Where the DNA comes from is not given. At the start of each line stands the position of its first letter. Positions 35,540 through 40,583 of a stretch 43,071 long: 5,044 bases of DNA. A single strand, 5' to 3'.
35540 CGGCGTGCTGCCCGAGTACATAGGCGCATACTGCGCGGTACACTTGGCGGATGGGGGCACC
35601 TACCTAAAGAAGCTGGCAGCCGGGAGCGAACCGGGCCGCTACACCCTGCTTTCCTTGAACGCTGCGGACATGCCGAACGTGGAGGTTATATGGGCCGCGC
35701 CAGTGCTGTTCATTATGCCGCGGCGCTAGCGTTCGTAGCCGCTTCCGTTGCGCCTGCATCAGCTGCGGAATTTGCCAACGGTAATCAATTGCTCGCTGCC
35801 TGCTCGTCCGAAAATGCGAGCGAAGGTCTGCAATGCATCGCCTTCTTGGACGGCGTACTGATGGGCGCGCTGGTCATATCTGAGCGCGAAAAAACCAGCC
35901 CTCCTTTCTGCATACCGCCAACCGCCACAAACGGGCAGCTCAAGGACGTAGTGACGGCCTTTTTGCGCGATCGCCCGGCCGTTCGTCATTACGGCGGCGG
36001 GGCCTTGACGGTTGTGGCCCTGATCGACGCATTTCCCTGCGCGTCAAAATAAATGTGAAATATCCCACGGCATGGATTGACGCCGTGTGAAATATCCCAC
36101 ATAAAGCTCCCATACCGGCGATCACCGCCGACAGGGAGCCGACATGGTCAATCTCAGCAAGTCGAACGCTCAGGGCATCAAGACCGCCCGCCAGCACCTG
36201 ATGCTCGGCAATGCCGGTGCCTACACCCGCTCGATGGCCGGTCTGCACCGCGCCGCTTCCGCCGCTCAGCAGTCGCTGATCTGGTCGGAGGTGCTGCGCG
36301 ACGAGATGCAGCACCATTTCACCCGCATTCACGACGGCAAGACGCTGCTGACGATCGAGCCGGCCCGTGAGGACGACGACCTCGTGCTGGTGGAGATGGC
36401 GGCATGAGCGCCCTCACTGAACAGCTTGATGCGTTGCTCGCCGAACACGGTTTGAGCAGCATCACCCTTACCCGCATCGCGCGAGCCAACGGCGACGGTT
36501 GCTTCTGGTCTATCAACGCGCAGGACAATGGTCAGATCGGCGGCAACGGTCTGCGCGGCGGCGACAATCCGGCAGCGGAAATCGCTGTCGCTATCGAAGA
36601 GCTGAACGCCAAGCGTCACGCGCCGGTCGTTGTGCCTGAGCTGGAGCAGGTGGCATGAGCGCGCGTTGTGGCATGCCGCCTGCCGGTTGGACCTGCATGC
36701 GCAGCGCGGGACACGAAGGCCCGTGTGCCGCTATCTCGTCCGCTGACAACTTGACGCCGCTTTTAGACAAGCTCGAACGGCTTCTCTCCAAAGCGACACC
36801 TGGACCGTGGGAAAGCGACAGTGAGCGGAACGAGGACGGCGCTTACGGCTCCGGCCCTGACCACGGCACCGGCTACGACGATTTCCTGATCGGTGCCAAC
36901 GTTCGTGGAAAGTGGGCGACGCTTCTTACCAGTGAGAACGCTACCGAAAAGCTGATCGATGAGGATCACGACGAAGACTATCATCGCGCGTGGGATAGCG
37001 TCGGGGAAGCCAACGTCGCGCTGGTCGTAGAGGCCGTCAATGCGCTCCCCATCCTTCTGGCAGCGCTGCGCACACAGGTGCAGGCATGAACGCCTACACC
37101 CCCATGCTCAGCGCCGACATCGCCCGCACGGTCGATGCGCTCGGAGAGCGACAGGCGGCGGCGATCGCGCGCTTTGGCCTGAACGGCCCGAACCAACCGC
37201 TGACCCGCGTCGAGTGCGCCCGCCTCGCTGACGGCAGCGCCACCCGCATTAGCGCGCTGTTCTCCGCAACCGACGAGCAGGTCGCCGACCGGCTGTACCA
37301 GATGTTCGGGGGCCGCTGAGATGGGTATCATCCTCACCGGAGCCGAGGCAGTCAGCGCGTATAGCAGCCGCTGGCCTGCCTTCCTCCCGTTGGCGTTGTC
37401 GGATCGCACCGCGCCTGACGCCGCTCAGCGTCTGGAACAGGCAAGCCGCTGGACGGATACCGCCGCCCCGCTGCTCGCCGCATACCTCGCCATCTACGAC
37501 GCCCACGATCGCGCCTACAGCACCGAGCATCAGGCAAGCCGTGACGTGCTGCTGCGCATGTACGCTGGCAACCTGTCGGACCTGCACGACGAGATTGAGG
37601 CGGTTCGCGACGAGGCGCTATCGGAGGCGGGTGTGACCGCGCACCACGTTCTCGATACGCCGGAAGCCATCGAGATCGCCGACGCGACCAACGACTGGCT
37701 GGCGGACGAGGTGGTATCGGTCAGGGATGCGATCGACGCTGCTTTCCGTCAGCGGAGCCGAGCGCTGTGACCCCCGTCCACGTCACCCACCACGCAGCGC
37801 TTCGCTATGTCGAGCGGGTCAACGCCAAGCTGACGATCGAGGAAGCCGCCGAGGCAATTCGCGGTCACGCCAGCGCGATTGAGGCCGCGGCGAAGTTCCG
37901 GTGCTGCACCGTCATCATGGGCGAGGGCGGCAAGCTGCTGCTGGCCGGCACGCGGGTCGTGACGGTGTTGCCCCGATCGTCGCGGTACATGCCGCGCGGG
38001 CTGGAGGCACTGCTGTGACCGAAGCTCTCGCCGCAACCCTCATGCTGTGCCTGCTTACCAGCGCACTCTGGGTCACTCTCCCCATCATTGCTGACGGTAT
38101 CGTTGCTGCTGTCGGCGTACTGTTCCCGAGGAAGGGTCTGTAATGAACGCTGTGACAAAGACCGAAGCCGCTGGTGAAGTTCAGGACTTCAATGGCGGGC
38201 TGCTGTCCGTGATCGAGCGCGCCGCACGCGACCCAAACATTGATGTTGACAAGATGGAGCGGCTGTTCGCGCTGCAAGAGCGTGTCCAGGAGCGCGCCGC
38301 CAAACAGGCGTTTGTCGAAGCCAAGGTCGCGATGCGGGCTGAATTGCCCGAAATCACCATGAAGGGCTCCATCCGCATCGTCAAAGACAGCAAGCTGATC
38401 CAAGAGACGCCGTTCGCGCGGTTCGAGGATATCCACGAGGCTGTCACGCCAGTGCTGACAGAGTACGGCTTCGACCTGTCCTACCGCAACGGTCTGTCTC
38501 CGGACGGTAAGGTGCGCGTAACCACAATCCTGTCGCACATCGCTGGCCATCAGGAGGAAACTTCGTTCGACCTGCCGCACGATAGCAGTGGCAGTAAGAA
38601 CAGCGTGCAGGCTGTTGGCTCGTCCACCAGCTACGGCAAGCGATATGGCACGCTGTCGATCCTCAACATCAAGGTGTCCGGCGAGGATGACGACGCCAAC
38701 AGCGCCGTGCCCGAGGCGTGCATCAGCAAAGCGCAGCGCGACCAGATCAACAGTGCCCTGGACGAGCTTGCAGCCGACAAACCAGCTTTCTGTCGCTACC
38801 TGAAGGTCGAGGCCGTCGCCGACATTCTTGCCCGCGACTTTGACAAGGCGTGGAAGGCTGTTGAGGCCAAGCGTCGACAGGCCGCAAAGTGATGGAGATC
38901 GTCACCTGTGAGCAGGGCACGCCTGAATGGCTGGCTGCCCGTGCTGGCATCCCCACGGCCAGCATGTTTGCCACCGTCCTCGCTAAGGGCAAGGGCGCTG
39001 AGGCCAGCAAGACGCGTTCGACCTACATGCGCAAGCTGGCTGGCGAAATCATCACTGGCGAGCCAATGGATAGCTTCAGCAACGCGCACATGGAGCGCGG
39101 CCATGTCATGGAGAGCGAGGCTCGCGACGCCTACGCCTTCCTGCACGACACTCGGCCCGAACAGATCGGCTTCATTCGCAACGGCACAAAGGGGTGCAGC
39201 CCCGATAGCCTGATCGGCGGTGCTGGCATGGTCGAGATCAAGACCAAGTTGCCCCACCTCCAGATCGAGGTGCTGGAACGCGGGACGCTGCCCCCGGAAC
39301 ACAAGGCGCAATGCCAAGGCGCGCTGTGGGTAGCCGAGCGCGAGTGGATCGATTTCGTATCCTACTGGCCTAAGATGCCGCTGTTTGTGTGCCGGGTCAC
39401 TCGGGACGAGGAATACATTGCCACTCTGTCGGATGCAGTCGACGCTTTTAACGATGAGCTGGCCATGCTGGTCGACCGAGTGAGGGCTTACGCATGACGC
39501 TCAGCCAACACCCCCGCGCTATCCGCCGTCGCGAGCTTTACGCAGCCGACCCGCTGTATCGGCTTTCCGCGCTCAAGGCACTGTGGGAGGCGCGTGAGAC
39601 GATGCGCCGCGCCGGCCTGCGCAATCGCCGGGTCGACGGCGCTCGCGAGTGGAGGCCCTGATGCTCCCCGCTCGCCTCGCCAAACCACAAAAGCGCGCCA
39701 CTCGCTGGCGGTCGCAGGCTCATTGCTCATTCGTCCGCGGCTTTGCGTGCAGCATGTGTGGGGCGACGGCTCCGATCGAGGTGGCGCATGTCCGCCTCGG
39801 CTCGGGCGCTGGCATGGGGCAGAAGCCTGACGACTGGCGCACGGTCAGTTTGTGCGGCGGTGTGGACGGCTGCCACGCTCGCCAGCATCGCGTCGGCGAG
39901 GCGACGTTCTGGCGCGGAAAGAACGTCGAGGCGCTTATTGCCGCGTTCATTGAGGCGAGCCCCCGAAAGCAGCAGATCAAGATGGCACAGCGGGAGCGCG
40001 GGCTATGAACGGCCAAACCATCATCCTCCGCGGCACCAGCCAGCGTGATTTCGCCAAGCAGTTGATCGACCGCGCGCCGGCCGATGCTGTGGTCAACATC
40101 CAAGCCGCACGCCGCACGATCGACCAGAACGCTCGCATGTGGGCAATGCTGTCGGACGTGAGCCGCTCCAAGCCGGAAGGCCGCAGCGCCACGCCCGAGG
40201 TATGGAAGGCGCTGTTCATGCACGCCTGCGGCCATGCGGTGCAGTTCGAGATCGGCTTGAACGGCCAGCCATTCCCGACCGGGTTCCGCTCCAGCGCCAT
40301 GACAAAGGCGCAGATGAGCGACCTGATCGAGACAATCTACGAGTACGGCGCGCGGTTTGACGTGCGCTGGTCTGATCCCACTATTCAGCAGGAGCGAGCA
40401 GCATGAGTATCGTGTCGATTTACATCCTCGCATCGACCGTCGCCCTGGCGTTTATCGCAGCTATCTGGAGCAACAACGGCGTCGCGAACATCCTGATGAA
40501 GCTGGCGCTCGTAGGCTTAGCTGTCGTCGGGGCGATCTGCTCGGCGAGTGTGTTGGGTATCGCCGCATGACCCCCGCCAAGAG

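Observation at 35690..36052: Rap1a/Tai4-like periplasmic protein co-transcribed with the cI repressor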

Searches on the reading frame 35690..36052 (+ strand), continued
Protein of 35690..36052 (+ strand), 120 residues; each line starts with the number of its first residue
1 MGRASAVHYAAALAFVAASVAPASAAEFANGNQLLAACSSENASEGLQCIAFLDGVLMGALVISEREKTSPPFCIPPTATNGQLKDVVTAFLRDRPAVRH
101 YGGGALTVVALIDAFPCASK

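Call 87: search_protein_families(library=phrogs, proteins=[L041:1912-2934:-, L041:4861-5964:+, L041:5946-7871:+, L041:2943-3251:+, L030:1208-2113:+, L030:2720-3088:+, L029:2818-3129:+, L031:632-2473:+, L032:1090-2007:-, L036:718-1050:+], max_evalue=0.001)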
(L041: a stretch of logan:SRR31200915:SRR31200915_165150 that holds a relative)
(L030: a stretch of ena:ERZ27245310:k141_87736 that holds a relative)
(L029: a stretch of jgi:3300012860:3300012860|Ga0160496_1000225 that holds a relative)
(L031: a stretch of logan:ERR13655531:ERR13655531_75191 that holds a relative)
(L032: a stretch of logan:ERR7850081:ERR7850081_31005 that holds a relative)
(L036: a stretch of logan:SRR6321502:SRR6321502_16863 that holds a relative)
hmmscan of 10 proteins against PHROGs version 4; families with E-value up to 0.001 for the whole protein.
L041:1912-2934:- (340 aa): 0 families

L041:4861-5964:+ (367 aa): 0 families

L041:5946-7871:+ (642 aa): 2 families
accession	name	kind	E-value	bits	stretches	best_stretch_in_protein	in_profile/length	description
phrog_8809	-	unknown function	2.1e-05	22.6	1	53-182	1106-1231/2317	-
phrog_18798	-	unknown function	0.00033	22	1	62-157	11-111/124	-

L041:2943-3251:+ (102 aa): 2 families
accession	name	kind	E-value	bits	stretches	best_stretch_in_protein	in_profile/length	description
phrog_9162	-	unknown function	0.00012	23.2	1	6-79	36-108/120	-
phrog_14076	-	transcription regulation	0.00019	22.9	1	22-78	11-68/86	transcriptional regulator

L030:1208-2113:+ (301 aa): 0 families

L030:2720-3088:+ (122 aa): 0 families

L029:2818-3129:+ (103 aa): 0 families

L031:632-2473:+ (613 aa): 5 families
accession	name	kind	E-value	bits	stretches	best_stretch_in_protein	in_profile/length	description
phrog_1252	-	DNA, RNA and nucleotide metabolism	4.8e-176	588.1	1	3-609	53-648/663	DNA polymerase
phrog_18505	-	DNA, RNA and nucleotide metabolism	3.7e-44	152.4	1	333-537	6-211/349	DNA polymerase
phrog_15833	-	DNA, RNA and nucleotide metabolism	2.9e-27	96.6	2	478-567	7-106/192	DNA polymerase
phrog_4210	-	DNA, RNA and nucleotide metabolism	3.2e-07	29.5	1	6-188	724-879/1304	DNA polymerase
phrog_262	-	DNA, RNA and nucleotide metabolism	3.3e-05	23.1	1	349-474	498-630/856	DNA polymerase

L032:1090-2007:- (305 aa): 1 family
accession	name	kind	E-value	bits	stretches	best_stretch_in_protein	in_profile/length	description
phrog_4828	-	unknown function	2.2e-87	294.4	1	6-295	8-323/333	-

L036:718-1050:+ (111 aa): 3 families
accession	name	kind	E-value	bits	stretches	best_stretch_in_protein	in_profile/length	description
phrog_66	-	integration and excision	8.6e-06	26.7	1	2-75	93-166/412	excisionase and transcriptional regulator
phrog_2907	-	integration and excision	0.00016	23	1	2-35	6-41/117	excisionase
phrog_22784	-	unknown function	0.00057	21.1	1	6-52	21-63/76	-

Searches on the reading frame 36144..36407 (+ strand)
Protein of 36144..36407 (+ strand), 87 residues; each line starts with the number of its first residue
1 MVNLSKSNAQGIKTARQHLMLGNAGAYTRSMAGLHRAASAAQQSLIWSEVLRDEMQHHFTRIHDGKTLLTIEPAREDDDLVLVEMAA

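Call 3: search_protein_families(library=pfam, proteins=[window:36144-36407:+], max_evalue=1)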
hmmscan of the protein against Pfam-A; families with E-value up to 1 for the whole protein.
window:36144-36407:+ (87 aa): 1 family
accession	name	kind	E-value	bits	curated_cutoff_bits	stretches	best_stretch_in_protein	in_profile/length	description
PF08500.15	Tombus_P33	-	0.065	13.7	22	1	29-69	80-118/142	Tombusvirus p33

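Call 4: search_protein_families(library=phrogs, proteins=[window:36144-36407:+], max_evalue=0.1)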
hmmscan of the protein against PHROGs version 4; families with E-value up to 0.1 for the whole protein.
window:36144-36407:+ (87 aa): 1 family
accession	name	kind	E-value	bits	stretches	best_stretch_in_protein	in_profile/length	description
phrog_32981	-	unknown function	0.0059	17.5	1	4-86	3-85/169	-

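Call 83: search_protein_families(library=padloc, proteins=[window:36144-36407:+], max_evalue=0.1)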
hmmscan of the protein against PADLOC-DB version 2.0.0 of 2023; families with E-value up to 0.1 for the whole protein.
window:36144-36407:+ (87 aa): 0 families

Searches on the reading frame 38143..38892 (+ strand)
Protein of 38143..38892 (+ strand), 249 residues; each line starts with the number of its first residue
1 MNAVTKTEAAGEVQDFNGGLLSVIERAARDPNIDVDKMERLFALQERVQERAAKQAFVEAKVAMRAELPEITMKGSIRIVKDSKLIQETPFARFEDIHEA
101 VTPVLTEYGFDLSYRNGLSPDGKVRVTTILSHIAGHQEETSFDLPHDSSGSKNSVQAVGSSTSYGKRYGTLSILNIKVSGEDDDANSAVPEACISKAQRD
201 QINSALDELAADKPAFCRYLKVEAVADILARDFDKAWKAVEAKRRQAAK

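Call 14: search_protein_families(library=phrogs, proteins=[window:38143-38892:+], max_evalue=0.00001)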
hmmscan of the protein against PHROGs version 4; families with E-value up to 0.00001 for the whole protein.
window:38143-38892:+ (249 aa): 3 families
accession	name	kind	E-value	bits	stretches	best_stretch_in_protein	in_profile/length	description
phrog_155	-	DNA, RNA and nucleotide metabolism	6.4e-35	122.2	1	8-246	19-270/308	Erf-like ssDNA annealing protein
phrog_2324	-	DNA, RNA and nucleotide metabolism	2.8e-17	63.9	1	79-194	25-137/193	Erf-like ssDNA annealing protein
phrog_34817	-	unknown function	1.3e-06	29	1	62-187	17-136/291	-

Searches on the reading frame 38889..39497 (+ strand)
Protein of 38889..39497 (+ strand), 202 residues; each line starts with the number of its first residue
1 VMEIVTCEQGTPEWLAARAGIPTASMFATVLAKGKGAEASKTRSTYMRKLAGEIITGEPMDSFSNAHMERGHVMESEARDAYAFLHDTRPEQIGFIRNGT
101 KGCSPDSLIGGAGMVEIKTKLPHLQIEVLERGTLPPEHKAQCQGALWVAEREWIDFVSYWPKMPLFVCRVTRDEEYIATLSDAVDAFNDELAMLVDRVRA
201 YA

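Call 15: search_protein_families(library=phrogs, proteins=[window:38889-39497:+], max_evalue=0.00001)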
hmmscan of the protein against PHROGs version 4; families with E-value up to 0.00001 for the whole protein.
window:38889-39497:+ (202 aa): 3 families
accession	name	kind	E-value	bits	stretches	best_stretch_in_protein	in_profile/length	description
phrog_149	-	DNA, RNA and nucleotide metabolism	2.7e-37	129.7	1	3-198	593-800/1242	exonuclease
phrog_434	-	DNA, RNA and nucleotide metabolism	3.4e-17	63.7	1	2-191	48-236/372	RecE-like recombination exonuclease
phrog_7655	-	DNA, RNA and nucleotide metabolism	6.5e-07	29.5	1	2-80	1-74/551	RecE-like recombination exonuclease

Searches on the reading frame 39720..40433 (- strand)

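Call 82: search_protein_families(library=pfam, proteins=[window:39720-40433:-], max_evalue=0.01)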
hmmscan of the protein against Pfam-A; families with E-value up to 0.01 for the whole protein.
window:39720-40433:- (237 aa): 1 family
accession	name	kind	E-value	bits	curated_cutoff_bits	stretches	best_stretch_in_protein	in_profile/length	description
PF02634.21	FdhD-NarQ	-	0.0098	16.1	27.2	0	94-170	127-204/237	FdhD/NarQ family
